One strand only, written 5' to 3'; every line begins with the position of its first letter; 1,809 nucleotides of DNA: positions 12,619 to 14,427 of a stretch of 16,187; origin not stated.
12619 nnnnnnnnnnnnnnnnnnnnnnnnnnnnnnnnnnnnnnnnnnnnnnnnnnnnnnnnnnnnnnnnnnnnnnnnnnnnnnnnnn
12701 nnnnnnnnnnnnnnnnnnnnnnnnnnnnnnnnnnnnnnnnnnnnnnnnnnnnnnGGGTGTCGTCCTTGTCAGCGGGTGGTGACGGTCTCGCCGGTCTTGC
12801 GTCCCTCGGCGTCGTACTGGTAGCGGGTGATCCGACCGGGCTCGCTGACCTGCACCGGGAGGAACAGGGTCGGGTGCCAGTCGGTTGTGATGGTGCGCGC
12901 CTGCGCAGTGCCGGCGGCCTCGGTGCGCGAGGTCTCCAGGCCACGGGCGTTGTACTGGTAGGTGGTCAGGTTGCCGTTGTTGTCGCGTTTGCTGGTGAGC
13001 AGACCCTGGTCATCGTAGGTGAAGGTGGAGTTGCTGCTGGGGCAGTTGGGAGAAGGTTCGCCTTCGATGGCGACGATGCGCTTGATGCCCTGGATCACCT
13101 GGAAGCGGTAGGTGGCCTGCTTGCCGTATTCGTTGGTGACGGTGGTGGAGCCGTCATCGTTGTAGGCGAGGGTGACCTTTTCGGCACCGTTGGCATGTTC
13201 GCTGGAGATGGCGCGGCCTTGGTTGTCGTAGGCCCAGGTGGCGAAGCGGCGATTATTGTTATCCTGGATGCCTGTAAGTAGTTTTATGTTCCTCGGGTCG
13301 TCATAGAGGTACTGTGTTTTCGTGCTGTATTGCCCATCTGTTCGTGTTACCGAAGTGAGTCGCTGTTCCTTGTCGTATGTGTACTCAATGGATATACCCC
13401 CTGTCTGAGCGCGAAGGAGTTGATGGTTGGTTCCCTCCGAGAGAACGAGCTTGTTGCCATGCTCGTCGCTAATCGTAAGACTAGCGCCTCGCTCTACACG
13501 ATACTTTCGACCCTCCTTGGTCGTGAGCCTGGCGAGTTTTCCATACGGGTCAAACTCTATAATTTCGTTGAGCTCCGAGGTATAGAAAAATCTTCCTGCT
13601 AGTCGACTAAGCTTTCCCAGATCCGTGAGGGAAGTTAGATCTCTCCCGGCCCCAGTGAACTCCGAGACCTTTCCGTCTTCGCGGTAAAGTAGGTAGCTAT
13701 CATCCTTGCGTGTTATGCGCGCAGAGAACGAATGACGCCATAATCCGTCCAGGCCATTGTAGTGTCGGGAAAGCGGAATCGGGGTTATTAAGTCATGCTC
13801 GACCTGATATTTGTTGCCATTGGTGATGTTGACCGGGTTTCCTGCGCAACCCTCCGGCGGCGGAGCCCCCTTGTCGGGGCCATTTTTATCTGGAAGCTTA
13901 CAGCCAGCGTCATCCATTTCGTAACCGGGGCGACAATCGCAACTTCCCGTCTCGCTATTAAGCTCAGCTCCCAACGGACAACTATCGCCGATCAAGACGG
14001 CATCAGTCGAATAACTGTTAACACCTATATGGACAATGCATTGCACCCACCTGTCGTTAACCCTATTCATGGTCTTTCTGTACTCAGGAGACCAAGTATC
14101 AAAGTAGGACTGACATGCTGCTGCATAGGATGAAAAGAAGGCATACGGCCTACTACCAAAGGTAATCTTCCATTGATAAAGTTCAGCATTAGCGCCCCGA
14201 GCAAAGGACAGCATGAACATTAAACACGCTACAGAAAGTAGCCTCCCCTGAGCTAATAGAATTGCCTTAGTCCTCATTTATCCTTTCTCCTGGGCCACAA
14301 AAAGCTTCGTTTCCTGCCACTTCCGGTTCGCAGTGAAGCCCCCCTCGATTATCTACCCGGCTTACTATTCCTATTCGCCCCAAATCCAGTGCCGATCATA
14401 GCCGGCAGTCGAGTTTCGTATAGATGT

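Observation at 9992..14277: Rhs toxin encoded as two adjacent Sec-signal-peptide proteins with a three-part GC mosaic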

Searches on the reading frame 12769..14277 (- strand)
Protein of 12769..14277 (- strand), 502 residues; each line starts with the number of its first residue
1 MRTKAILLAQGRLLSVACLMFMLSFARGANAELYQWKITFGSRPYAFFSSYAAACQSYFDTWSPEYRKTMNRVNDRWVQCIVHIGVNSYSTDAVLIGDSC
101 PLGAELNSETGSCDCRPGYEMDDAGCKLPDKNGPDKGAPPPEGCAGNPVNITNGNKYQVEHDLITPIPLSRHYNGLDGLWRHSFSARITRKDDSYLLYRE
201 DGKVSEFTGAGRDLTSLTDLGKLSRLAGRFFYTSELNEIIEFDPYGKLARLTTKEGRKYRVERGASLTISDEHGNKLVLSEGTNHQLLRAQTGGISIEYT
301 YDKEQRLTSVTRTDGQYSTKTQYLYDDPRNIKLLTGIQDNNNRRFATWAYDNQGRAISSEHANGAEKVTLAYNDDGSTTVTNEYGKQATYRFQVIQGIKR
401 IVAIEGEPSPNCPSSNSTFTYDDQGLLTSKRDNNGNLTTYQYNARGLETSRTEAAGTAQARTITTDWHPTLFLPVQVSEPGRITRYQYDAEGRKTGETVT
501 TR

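Call 6: search_protein_families(library=pfam, proteins=[window:12769-14277:-], max_evalue=0.01)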
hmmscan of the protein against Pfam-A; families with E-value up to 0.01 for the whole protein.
window:12769-14277:- (502 aa): 3 families
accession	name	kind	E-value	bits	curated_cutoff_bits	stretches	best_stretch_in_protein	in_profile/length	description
PF05593.20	RHS_repeat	-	8e-16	58.4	22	3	421-458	1-38/38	RHS Repeat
PF20148.4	DUF6531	-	6.7e-07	30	24.1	1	146-207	1-74/74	Domain of unknown function (DUF6531)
PF25784.1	BigA_N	-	0.00058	20.4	24.5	0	298-355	22-76/80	BigA and YdbA N-terminal beta barrel domain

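Call 7: search_protein_families(library=ncbifam, proteins=[window:12769-14277:-], max_evalue=0.01)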
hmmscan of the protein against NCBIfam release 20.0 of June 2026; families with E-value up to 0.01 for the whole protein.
window:12769-14277:- (502 aa): 2 families
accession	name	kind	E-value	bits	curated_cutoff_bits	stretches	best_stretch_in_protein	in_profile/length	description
TIGR01643.1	YD_repeat_2x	repeat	4.4e-16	58.6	15.8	3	416-440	17-41/42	YD repeat-containing protein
NF041261.1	RHS_core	equivalog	8.7e-09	33.7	2000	1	292-500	574-764/1261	RHS element core protein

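Call 8: find_encoding_contigs(protein=window:12769-14277:-, flank=10000, max_places=6)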
Protein window:12769-14277:- (502 aa): 24 contigs read that carry it; 6 places shown.
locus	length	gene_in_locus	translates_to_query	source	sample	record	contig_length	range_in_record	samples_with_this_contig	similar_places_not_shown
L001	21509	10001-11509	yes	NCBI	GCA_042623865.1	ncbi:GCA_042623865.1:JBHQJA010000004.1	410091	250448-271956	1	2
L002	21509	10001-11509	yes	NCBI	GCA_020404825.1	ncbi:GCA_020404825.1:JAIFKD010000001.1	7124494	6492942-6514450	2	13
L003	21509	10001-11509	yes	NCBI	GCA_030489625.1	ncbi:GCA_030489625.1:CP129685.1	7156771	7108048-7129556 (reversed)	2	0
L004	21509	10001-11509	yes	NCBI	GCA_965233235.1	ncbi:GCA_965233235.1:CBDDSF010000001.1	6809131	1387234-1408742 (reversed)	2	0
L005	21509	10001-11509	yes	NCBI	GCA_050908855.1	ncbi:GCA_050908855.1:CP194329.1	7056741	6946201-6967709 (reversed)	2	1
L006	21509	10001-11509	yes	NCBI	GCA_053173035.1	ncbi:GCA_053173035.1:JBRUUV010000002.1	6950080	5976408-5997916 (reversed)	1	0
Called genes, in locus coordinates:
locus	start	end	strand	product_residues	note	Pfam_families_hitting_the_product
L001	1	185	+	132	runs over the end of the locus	PF12568:PanZ, PF00583:Acetyltransf_1 (weak), PF13508:Acetyltransf_7 (weak), PF13673:Acetyltransf_10 (faint)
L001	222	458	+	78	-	-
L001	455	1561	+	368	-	PF00890:FAD_binding_2, PF01266:DAO, PF01494:FAD_binding_3 (faint), PF13450:NAD_binding_8 (weak)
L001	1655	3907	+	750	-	PF05170:AsmA, PF05359:DUF748, PF13116:YhdP (faint)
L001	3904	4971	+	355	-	PF00730:HhH-GPD, PF00633:HHH, PF14815:NUDIX_4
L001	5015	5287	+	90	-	PF04362:Iron_traffic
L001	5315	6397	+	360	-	PF01408:GFO_IDH_MocA, PF02894:GFO_IDH_MocA_C, PF22725:GFO_IDH_MocA_C3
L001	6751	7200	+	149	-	PF13356:Arm-DNA-bind_3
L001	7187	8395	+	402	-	PF13356:Arm-DNA-bind_3, PF14659:Phage_int_SAM_3 (weak), PF22022:Phage_int_M, PF00589:Phage_integrase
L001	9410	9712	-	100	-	-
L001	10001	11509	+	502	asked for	PF20148:DUF6531 (weak), PF25023:TEN_YD-shell (weak), PF05593:RHS_repeat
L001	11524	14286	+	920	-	PF25023:TEN_YD-shell, PF05593:RHS_repeat, PF03527:RHS (faint), PF25023:TEN_YD-shell, PF05593:RHS_repeat, PF25023:TEN_YD-shell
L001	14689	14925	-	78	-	-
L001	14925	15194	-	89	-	-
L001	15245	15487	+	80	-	-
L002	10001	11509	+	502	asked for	PF20148:DUF6531 (weak), PF25023:TEN_YD-shell (weak), PF05593:RHS_repeat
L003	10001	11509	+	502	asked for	PF20148:DUF6531 (weak), PF25023:TEN_YD-shell (weak), PF05593:RHS_repeat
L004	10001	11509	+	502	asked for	PF20148:DUF6531 (weak), PF25023:TEN_YD-shell (weak), PF05593:RHS_repeat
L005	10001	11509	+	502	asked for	PF20148:DUF6531 (weak), PF25023:TEN_YD-shell (weak), PF05593:RHS_repeat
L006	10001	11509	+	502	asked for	PF20148:DUF6531 (weak), PF25023:TEN_YD-shell (weak), PF05593:RHS_repeat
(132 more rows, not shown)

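Call 16: find_homologous_proteins(query=window:12769-14277:-)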
Query window:12769-14277:- (502 aa): 884 proteins with E <= 0.001 among 8000 candidates; the best 120 are listed.
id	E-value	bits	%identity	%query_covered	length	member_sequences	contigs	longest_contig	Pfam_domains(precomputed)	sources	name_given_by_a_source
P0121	2.2e-272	922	81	97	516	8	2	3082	PF05593.20,PF25023.2,PF20148.5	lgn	-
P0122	2.6e-272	922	81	97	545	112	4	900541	PF05593.20,PF25023.2,PF20148.5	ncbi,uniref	ncbi:DUF6531 domain-containing protein [Pseudomonas aeruginosa]|uniref:DUF6531 domain-containing pro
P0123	8.7e-256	868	78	97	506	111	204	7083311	PF05593.20,PF25023.2,PF20148.5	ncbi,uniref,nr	ncbi:DUF6531 domain-containing protein [Pseudomonas aeruginosa]|uniref:DUF6531 domain-containing pro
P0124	2.9e-253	859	98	76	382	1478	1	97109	PF05593.20,PF25023.2,PF20148.5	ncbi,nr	ncbi:TPA: RHS repeat protein [Pseudomonas aeruginosa]|nr:RHS repeat protein [Pseudomonas aeruginosa]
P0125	2.2e-248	843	80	93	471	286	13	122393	PF05593.20,PF25023.2,PF20148.5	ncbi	ncbi:DUF6531 domain-containing protein, partial [Pseudomonas aeruginosa]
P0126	9.3e-226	769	86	77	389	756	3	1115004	PF25023.2,PF20148.5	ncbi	ncbi:DUF6531 domain-containing protein, partial [Pseudomonas aeruginosa]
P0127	6.8e-213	726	91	70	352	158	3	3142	PF05593.20,PF25023.2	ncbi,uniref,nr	ncbi:RHS repeat protein [Pseudomonas aeruginosa]|uniref:RHS repeat protein n=1 Tax=Pseudomonas sp. 4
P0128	7.4e-211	719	79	81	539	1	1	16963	PF05593.20,PF25023.2,PF20148.5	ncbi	-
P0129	1.7e-205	702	76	81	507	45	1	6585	PF05593.20,PF25023.2,PF20148.5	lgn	-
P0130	4.8e-201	687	91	66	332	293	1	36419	PF05593.20,PF25023.2,PF20148.5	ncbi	ncbi:DUF6531 domain-containing protein, partial [Pseudomonas aeruginosa]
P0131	1.7e-188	646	76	75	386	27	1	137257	PF05593.20,PF25023.2,PF20148.5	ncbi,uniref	ncbi:DUF6531 domain-containing protein, partial [Pseudomonas aeruginosa]|uniref:DUF6531 domain-conta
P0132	4.9e-181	621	87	61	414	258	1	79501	PF25023.2,PF20148.5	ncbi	ncbi:DUF6531 domain-containing protein, partial [Pseudomonas aeruginosa]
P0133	2.2e-180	619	91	61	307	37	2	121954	PF05593.20,PF25023.2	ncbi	ncbi:hypothetical protein CDC13_20210, partial [Pseudomonas aeruginosa]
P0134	1.3e-133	465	56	81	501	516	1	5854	PF05593.20,PF25023.2,PF20148.5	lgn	-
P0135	4.3e-131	456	56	81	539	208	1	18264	PF05593.20,PF25023.2,PF20148.5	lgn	-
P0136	1.8e-127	444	67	58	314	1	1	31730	PF20148.5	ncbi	ncbi:DUF6531 domain-containing protein [Pseudomonas aeruginosa]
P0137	9.5e-119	416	46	96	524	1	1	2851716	PF05593.20,PF25023.2,PF20148.5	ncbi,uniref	ncbi:DUF6531 domain-containing protein [Ectopseudomonas khazarica]|uniref:DUF6531 domain-containing 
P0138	1.4e-118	415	51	83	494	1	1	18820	PF05593.20,PF25023.2,PF20148.5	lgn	-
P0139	2.3e-118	414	54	81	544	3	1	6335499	PF05593.20,PF25023.2,PF20148.5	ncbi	ncbi:DUF6531 domain-containing protein [Pseudomonas paraeruginosa]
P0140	7.5e-118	413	52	81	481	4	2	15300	PF05593.20,PF25023.2,PF20148.5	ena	-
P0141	4.3e-116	407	47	87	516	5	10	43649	PF05593.20,PF25023.2,PF20148.5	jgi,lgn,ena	-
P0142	1.4e-115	405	52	82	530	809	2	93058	PF05593.20,PF25023.2,PF20148.5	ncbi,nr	ncbi:TPA: DUF6531 domain-containing protein [Pseudomonas aeruginosa]|nr:DUF6531 domain-containing pr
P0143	1.4e-115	405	38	100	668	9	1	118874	PF05593.20,PF20148.5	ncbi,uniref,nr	ncbi:DUF6531 domain-containing protein [Metapseudomonas otitidis]|uniref:DUF6531 domain-containing p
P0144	1.6e-115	405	45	97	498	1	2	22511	PF05593.20,PF25023.2,PF20148.5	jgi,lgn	jgi:YD repeat-containing protein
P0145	3.1e-115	404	38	97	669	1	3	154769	PF05593.20,PF25023.2,PF20148.5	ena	-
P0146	4.8e-115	403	44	99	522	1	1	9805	PF05593.20,PF25023.2,PF20148.5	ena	-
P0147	7.2e-115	403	43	99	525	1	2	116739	PF05593.20,PF25023.2,PF20148.5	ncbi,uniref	ncbi:DUF6531 domain-containing protein [Pseudomonas sp. NCHU5208]|uniref:DUF6531 domain-containing p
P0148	7.6e-115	403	49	83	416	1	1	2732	PF05593.20,PF25023.2,PF20148.5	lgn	-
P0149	7.7e-115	403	55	75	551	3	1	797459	PF05593.20,PF20148.5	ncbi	ncbi:DUF6531 domain-containing protein [Pseudomonas aeruginosa]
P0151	2.5e-114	401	43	99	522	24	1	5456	PF05593.20,PF25023.2,PF20148.5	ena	-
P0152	4.7e-114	400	49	82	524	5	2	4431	PF05593.20,PF25023.2,PF20148.5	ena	-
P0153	5.1e-114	400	49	81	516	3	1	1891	PF05593.20,PF25023.2,PF20148.5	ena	-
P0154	6.4e-114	400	49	80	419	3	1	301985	PF05593.20,PF25023.2,PF20148.5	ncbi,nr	ncbi:DUF6531 domain-containing protein [Pseudomonas mangiferae]|nr:DUF6531 domain-containing protein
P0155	1.1e-113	399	46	98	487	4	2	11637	PF05593.20,PF25023.2,PF20148.5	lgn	-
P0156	1.6e-113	398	45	94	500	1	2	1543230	PF05593.20,PF25023.2,PF20148.5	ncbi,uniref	ncbi:DUF6531 domain-containing protein [Ectopseudomonas khazarica]|uniref:DUF6531 domain-containing 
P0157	1.6e-113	398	53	76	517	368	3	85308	PF05593.20,PF25023.2,PF20148.5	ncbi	ncbi:DUF6531 domain-containing protein, partial [Pseudomonas aeruginosa]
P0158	2.2e-113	398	49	80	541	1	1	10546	PF05593.20,PF25023.2,PF20148.5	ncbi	ncbi:MAG: DUF6531 domain-containing protein [Pseudomonas sp.]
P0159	2.4e-113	398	50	81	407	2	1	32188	PF05593.20,PF20148.5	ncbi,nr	ncbi:RHS repeat protein [Pseudomonas sp. BN415]|nr:RHS repeat protein [Pseudomonas sp. BN415]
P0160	4.9e-113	397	49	81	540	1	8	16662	PF05593.20,PF25023.2,PF20148.5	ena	-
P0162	9.2e-113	396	49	83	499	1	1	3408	PF05593.20,PF25023.2,PF20148.5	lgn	-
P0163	1.2e-112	396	45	98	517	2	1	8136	PF05593.20,PF20148.5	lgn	-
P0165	1.7e-112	395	51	73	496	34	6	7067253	PF05593.20,PF25023.2,PF20148.5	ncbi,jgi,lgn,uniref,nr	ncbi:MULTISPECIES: DUF6531 domain-containing protein [Pseudomonas]|jgi:YD repeat-containing protein|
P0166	2.0e-112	395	54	75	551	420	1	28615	PF05593.20,PF20148.5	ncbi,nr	ncbi:DUF6531 domain-containing protein [Pseudomonas sp. HMSC063H08]|nr:DUF6531 domain-containing pro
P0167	4.0e-112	394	48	80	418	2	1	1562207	PF05593.20,PF25023.2,PF20148.5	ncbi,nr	ncbi:YD repeat-containing protein [Pseudomonas sp. NFACC19-2]|nr:YD repeat-containing protein [Pseud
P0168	5.7e-112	393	50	78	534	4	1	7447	PF05593.20,PF25023.2,PF20148.5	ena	-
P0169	2.3e-111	391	45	95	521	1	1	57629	PF05593.20,PF25023.2,PF20148.5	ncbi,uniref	ncbi:DUF6531 domain-containing protein [Pseudomonas sp. EA_35y_Pfl2_R5]|uniref:DUF6531 domain-contai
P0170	2.1e-110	388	44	97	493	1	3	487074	PF05593.20,PF25023.2,PF20148.5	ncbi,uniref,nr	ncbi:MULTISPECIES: DUF6531 domain-containing protein [unclassified Pseudomonas]|uniref:DUF6531 domai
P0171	3.2e-110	388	48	83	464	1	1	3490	PF05593.20,PF25023.2,PF20148.5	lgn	-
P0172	3.3e-110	388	47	85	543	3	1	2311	PF05593.20,PF25023.2,PF20148.5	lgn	-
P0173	3.9e-110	387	48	81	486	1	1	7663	PF05593.20,PF25023.2,PF20148.5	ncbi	-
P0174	8.9e-110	386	47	85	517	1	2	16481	PF05593.20,PF25023.2,PF20148.5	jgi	-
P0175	1.5e-109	385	50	81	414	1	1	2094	PF05593.20,PF25023.2,PF20148.5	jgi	-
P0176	1.5e-109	385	43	97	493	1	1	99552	PF05593.20,PF25023.2,PF20148.5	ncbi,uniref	ncbi:hypothetical protein [Pseudomonas sp. LRF_L74]|uniref:hypothetical protein n=1 Tax=Pseudomonas 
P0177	1.7e-109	385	48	82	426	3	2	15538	PF05593.20,PF25023.2,PF20148.5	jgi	jgi:YD repeat-containing protein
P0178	1.8e-109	385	41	100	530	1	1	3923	PF05593.20,PF25023.2,PF20148.5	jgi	jgi:YD repeat-containing protein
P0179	2.6e-109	385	43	98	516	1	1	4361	PF05593.20,PF25023.2,PF20148.5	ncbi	-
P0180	3.0e-109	384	48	82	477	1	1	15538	PF05593.20,PF25023.2,PF20148.5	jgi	jgi:YD repeat-containing protein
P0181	4.3e-109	384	49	78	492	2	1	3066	PF05593.20,PF25023.2,PF20148.5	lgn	-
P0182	4.7e-109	384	49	78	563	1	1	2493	PF05593.20,PF25023.2,PF20148.5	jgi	jgi:YD repeat-containing protein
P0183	5.5e-109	383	47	82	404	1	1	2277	PF05593.20,PF25023.2,PF20148.5,PF25784.2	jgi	jgi:uncharacterized protein RhaS with RHS repeats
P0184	5.8e-109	383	43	97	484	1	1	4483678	PF05593.20,PF25023.2,PF20148.5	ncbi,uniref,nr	ncbi:DUF6531 domain-containing protein [Pseudomonas sp. SG20056]|uniref:DUF6531 domain-containing pr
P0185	7.8e-109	383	48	81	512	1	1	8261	PF05593.20,PF20148.5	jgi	jgi:YD repeat-containing protein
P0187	1.0e-108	383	44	97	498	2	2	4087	PF05593.20,PF25023.2,PF20148.5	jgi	jgi:YD repeat-containing protein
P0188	1.1e-108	383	47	73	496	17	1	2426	PF05593.20,PF25023.2,PF20148.5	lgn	-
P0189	1.1e-108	382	50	80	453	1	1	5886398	PF05593.20,PF25023.2,PF20148.5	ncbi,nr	ncbi:RHS repeat protein [Pseudomonas sp. DY-1]|nr:RHS repeat protein [Pseudomonas sp. DY-1]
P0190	1.6e-108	382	49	77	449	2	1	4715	PF05593.20,PF25023.2,PF20148.5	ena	-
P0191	1.8e-108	382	45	94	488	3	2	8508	PF05593.20,PF25023.2,PF20148.5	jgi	jgi:YD repeat-containing protein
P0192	2.2e-108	382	48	80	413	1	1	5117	PF05593.20,PF25023.2,PF20148.5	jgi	jgi:YD repeat-containing protein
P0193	2.5e-108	381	47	80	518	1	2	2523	PF05593.20,PF25023.2,PF20148.5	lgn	-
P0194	2.6e-108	381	46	88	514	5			PF05593.20,PF25023.2,PF20148.5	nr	nr:DUF6531 domain-containing protein [Pseudomonas toyotomiensis]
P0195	2.7e-108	381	45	90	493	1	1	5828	PF05593.20,PF25023.2,PF20148.5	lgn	-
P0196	2.9e-108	381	51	73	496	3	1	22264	PF05593.20,PF25023.2,PF20148.5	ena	-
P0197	4.5e-108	380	47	81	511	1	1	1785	PF05593.20,PF25023.2,PF20148.5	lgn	-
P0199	6.4e-108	380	49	82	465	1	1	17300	PF05593.20,PF25023.2,PF20148.5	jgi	-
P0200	6.6e-108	380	42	100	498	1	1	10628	PF05593.20,PF25023.2,PF20148.5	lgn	-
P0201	1.0e-107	379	43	97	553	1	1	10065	PF05593.20,PF25023.2,PF20148.5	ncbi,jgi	jgi:YD repeat-containing protein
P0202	1.1e-107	379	47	88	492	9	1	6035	PF05593.20,PF25023.2,PF20148.5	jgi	-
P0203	1.2e-107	379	48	80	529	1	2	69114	PF05593.20,PF25023.2,PF20148.5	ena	-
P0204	1.5e-107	379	51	73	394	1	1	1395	PF05593.20,PF25023.2,PF20148.5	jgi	jgi:YD repeat-containing protein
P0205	1.8e-107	378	43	94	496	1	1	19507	PF05593.20,PF25023.2,PF20148.5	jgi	-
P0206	1.8e-107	378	42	98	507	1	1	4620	PF05593.20,PF25023.2,PF20148.5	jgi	jgi:YD repeat-containing protein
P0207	1.9e-107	378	49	77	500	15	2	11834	PF05593.20,PF25023.2,PF20148.5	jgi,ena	-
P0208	2.8e-107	378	48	74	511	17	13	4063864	PF05593.20,PF25023.2,PF20148.5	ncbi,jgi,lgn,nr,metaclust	ncbi:hypothetical protein MRBBS_1915 [Marinobacter sp. BSs20148]|jgi:YD repeat-containing protein|nr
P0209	3.1e-107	378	42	96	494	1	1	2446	PF05593.20,PF25023.2,PF20148.5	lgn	-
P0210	6.2e-107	377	48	83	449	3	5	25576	PF05593.20,PF25023.2,PF20148.5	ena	-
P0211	6.4e-107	377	47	82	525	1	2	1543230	PF05593.20,PF25023.2,PF20148.5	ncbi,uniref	ncbi:DUF6531 domain-containing protein [Ectopseudomonas khazarica]|uniref:DUF6531 domain-containing 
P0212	6.7e-107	377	48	81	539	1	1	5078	PF05593.20,PF25023.2,PF20148.5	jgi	-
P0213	8.5e-107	376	50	73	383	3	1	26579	PF05593.20,PF25023.2,PF20148.5,PF25784.2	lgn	-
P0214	9.4e-107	376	47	81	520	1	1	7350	PF05593.20,PF25023.2,PF20148.5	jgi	jgi:YD repeat-containing protein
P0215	1.9e-106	375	47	83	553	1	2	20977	PF05593.20,PF25023.2,PF20148.5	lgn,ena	-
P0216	2.0e-106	375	48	77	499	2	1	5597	PF05593.20,PF25023.2,PF20148.5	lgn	-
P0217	2.0e-106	375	42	98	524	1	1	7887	PF05593.20,PF25023.2,PF20148.5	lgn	-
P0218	3.4e-106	374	48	78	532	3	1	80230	PF05593.20,PF25023.2,PF20148.5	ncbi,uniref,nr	ncbi:DUF6531 domain-containing protein [Pseudomonas sp. PDM13]|uniref:DUF6531 domain-containing prot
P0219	3.9e-106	374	51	73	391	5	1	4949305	PF05593.20,PF25023.2,PF20148.5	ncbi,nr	ncbi:DUF6531 domain-containing protein [Aquipseudomonas alcaligenes]|nr:DUF6531 domain-containing pr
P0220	4.1e-106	374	46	81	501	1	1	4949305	PF05593.20,PF25023.2,PF20148.5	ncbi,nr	ncbi:DUF6531 domain-containing protein [Aquipseudomonas alcaligenes]|nr:DUF6531 domain-containing pr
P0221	8.1e-106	373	47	81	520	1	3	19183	PF05593.20,PF25023.2,PF20148.5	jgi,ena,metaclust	metaclust:\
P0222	8.2e-106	373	48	79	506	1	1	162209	PF05593.20,PF25023.2,PF20148.5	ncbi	-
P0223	1.0e-105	373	48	80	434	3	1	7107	PF05593.20,PF25023.2,PF20148.5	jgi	jgi:YD repeat-containing protein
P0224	2.0e-105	372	48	77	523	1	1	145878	PF05593.20,PF25023.2,PF20148.5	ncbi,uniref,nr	ncbi:DUF6531 domain-containing protein [Pseudomonas sp. zfem005]|uniref:DUF6531 domain-containing pr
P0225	2.1e-105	372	41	97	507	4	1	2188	PF05593.20,PF25023.2,PF20148.5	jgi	-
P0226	3.0e-105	371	47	82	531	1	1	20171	PF05593.20,PF25023.2,PF20148.5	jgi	-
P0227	3.6e-105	371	42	96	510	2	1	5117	PF05593.20,PF25023.2,PF20148.5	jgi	jgi:YD repeat-containing protein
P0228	5.1e-105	370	47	77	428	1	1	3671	PF05593.20,PF25023.2,PF20148.5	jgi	jgi:YD repeat-containing protein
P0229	5.1e-105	370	46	81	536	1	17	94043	PF05593.20,PF25023.2,PF20148.5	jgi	jgi:YD repeat-containing protein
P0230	5.6e-105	370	48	82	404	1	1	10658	PF05593.20,PF25023.2,PF20148.5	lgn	-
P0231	8.2e-105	370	41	97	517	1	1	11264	PF05593.20,PF25023.2,PF20148.5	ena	-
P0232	8.4e-105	370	48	80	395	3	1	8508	PF05593.20,PF25023.2,PF20148.5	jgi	-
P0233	1.0e-104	369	43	99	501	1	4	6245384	PF05593.20,PF25023.2,PF20148.5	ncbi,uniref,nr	ncbi:DUF6531 domain-containing protein [Pseudomonas sp. ZM23]|uniref:DUF6531 domain-containing prote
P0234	1.0e-104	369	50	73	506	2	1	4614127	PF05593.20,PF25023.2,PF20148.5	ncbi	-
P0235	1.2e-104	369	46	84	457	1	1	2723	PF05593.20,PF25023.2,PF20148.5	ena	-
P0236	1.7e-104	369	51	72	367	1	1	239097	PF05593.20,PF25023.2,PF20148.5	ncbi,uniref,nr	ncbi:DUF6531 domain-containing protein [Pseudomonas sp. 2FG]|uniref:DUF6531 domain-containing protei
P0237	1.8e-104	369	47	79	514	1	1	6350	PF05593.20,PF25023.2,PF20148.5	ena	-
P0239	2.0e-104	368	51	72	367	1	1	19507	PF05593.20,PF25023.2,PF20148.5,PF25784.2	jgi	-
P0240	2.3e-104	368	50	73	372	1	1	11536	PF05593.20,PF25023.2,PF20148.5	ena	-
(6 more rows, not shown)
